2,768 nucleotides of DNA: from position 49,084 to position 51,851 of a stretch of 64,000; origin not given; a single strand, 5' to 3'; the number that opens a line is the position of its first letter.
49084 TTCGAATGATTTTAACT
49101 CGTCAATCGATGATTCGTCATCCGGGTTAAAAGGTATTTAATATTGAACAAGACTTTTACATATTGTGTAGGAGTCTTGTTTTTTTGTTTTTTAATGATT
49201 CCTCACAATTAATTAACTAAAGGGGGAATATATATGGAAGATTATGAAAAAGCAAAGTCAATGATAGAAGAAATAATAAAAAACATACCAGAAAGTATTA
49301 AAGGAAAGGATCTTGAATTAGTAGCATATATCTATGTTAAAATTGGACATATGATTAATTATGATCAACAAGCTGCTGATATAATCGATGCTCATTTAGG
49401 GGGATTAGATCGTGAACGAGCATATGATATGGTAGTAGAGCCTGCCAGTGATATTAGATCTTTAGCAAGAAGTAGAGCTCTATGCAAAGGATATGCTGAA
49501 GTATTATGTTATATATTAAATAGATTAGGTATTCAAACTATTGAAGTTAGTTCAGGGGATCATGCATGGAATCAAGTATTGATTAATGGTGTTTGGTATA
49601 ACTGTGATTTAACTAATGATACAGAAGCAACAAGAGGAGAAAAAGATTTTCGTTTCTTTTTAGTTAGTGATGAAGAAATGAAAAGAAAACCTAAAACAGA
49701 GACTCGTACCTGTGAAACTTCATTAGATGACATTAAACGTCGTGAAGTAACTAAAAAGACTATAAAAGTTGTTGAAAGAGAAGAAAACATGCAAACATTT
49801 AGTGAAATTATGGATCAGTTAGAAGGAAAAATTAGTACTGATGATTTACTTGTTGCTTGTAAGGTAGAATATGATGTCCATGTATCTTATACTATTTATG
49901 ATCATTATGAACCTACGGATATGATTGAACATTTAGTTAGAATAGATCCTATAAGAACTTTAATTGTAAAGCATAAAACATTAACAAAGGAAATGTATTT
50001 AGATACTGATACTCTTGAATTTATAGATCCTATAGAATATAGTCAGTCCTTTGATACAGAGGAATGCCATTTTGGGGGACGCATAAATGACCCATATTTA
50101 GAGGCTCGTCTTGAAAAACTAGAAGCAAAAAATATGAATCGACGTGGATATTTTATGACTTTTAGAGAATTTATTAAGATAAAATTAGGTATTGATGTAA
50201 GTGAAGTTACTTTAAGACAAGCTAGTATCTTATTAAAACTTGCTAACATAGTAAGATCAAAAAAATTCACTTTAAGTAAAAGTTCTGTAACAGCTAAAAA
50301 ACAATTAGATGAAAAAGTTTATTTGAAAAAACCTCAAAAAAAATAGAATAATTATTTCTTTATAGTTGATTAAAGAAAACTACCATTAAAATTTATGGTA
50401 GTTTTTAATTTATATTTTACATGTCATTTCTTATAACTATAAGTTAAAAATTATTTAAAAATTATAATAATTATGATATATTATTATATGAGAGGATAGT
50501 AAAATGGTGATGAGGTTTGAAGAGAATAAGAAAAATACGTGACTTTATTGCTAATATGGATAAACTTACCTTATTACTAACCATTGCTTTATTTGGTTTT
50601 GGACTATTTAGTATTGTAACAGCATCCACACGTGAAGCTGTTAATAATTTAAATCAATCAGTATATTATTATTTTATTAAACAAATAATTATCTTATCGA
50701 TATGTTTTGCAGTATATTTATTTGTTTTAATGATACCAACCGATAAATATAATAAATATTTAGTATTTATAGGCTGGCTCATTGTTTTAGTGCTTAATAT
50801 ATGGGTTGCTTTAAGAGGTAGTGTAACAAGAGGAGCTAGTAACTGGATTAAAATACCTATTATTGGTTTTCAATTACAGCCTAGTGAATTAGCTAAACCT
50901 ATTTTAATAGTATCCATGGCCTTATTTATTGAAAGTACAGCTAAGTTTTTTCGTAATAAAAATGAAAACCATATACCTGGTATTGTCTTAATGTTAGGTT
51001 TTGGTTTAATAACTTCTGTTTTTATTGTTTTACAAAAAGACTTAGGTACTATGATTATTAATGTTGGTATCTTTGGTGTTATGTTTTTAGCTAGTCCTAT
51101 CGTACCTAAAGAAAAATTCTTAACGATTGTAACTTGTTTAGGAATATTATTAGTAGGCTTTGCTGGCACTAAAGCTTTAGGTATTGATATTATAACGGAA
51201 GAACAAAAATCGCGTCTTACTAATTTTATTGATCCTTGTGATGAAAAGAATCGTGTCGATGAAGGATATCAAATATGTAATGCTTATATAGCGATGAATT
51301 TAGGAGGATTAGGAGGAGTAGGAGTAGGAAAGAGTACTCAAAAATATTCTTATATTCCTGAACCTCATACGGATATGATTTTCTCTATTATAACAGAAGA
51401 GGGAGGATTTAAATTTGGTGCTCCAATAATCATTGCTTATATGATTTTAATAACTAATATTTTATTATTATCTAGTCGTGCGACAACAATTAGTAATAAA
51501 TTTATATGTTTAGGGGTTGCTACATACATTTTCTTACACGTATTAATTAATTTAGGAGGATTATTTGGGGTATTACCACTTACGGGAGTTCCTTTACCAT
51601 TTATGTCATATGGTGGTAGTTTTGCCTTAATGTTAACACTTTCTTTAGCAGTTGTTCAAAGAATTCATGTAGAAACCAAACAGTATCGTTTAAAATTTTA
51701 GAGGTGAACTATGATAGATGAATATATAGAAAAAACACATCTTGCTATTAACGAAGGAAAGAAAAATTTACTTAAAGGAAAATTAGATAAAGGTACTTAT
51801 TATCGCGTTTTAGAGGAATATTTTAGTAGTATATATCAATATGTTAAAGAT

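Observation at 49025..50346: Mn2+ (yybP-ykoY) riboswitch apparently controlling a cytoplasmic transglutaminase-like protein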

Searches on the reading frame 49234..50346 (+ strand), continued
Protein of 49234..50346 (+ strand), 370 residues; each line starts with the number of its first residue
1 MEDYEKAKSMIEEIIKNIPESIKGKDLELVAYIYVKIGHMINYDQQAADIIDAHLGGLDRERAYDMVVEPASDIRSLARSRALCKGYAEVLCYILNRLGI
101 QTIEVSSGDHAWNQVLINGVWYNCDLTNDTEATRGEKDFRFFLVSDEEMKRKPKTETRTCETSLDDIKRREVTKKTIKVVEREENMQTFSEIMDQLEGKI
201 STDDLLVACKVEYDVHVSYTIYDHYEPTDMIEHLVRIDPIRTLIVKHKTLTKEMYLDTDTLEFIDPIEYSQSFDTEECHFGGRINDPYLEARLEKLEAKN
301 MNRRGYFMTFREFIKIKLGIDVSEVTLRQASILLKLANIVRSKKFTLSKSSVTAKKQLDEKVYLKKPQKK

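Call 86: find_encoding_contigs(protein=P0026, flank=1500, max_places=2)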
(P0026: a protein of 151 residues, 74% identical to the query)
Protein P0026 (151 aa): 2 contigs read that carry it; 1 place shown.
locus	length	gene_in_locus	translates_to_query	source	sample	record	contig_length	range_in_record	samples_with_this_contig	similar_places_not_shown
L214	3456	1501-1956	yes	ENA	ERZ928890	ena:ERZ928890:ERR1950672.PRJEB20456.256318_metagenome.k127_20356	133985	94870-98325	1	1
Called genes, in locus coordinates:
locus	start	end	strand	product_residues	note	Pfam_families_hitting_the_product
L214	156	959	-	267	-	-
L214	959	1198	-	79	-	-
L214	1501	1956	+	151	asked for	PF15891:Nuc_deoxyri_tr2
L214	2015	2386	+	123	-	PF01588:tRNA_bind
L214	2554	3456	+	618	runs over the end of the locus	PF00501:AMP-binding, PF13193:AMP-binding_C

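Call 87: find_encoding_contigs(protein=P0111, flank=1500, max_places=2)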
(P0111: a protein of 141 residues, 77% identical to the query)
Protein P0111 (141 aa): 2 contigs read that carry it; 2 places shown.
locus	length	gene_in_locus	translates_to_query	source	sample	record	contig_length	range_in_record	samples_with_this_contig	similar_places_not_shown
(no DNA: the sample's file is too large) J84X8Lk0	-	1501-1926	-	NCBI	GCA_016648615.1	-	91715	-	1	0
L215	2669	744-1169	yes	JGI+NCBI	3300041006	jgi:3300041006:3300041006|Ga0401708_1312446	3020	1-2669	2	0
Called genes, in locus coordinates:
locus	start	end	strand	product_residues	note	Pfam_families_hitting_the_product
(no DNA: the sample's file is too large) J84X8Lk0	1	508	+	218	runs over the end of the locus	PF01149:Fapy_DNA_glyco, PF06831:H2TH, PF06827:zf-FPG_IleRS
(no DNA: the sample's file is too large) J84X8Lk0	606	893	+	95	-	-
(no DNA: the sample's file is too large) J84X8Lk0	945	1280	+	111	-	PF01187:MIF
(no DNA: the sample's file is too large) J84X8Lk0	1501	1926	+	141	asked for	PF15891:Nuc_deoxyri_tr2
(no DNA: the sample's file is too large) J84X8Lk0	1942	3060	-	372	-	PF05636:HIGH_NTase1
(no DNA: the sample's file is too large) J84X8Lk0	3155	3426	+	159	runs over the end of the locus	PF02620:YceD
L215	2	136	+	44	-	?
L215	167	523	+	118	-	PF01187:MIF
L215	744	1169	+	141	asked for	PF15891:Nuc_deoxyri_tr2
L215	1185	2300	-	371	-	PF05636:HIGH_NTase1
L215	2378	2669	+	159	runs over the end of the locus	-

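Call 88: find_encoding_contigs(protein=P0102, flank=1500, max_places=3)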
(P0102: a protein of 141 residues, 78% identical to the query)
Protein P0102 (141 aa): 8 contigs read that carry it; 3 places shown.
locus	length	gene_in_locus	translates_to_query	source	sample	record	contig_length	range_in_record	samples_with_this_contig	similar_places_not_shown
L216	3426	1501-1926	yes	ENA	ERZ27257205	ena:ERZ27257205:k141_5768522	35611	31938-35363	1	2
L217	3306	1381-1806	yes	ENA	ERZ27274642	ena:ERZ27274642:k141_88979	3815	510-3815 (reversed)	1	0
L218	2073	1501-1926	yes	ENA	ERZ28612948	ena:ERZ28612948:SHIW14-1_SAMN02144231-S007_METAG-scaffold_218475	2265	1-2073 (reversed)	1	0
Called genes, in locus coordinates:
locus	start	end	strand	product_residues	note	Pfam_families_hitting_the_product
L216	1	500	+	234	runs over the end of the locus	PF01149:Fapy_DNA_glyco, PF06831:H2TH, PF06827:zf-FPG_IleRS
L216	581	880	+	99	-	-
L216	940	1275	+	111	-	PF01187:MIF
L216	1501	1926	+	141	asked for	PF15891:Nuc_deoxyri_tr2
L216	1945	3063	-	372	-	PF05636:HIGH_NTase1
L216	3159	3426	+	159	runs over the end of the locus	PF02620:YceD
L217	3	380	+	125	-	?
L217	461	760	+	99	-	-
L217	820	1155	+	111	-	PF01187:MIF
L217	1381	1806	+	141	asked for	PF15891:Nuc_deoxyri_tr2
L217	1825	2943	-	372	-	PF05636:HIGH_NTase1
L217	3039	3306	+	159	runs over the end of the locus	PF02620:YceD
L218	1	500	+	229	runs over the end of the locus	?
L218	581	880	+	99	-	-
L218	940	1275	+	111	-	PF01187:MIF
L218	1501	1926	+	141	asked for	PF15891:Nuc_deoxyri_tr2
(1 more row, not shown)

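Call 89: find_encoding_contigs(protein=P0036, flank=1500, max_places=4)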
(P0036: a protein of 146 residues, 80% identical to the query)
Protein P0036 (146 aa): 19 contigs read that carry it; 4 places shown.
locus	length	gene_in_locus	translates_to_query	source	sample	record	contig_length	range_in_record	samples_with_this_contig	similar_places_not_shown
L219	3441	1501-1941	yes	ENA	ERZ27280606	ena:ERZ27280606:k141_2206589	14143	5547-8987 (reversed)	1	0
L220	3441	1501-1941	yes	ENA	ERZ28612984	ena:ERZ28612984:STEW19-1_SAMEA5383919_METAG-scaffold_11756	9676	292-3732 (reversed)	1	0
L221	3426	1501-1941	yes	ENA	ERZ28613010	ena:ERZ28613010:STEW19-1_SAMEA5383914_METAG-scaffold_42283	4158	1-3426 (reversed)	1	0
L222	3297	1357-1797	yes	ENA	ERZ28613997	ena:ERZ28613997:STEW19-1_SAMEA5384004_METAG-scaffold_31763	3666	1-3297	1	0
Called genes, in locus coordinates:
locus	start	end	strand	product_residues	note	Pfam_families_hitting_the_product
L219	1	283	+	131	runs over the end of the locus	-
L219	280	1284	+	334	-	PF01757:Acyl_transf_3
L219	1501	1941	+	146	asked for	PF15891:Nuc_deoxyri_tr2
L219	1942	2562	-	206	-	PF05762:VWA_CoxE (weak), PF00092:VWA, PF13519:VWA_2 (faint)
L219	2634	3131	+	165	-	-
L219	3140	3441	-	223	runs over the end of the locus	PF13367:PrsW-protease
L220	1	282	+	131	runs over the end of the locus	-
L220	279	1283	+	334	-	PF01757:Acyl_transf_3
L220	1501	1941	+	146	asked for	PF15891:Nuc_deoxyri_tr2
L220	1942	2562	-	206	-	PF05762:VWA_CoxE (weak), PF00092:VWA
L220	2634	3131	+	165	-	-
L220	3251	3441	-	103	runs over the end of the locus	-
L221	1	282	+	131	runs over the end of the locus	-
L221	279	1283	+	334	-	PF01757:Acyl_transf_3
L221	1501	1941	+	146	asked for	PF15891:Nuc_deoxyri_tr2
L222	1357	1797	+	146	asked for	PF15891:Nuc_deoxyri_tr2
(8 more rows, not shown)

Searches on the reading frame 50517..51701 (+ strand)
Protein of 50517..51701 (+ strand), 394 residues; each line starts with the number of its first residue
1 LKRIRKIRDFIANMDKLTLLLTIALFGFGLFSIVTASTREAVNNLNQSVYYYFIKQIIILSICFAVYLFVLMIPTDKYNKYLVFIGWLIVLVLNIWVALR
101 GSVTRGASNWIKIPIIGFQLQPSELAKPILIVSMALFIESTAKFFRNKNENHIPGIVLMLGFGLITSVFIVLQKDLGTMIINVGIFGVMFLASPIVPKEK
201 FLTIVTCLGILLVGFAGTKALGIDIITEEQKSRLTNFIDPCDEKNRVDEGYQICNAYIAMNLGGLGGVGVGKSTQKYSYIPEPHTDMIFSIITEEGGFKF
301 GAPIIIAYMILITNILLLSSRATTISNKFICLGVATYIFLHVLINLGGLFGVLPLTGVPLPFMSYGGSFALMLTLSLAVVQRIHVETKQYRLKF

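Call 8: search_protein_families(library=pfam, proteins=[window:50517-51701:+], max_evalue=0.01)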
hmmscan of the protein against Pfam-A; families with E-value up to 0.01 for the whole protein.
window:50517-51701:+ (394 aa): 1 family
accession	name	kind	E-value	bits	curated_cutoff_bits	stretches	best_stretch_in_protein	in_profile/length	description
PF01098.24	FTSW_RODA_SPOVE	-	5.2e-75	253.1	26.4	1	19-388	4-355/356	Cell cycle protein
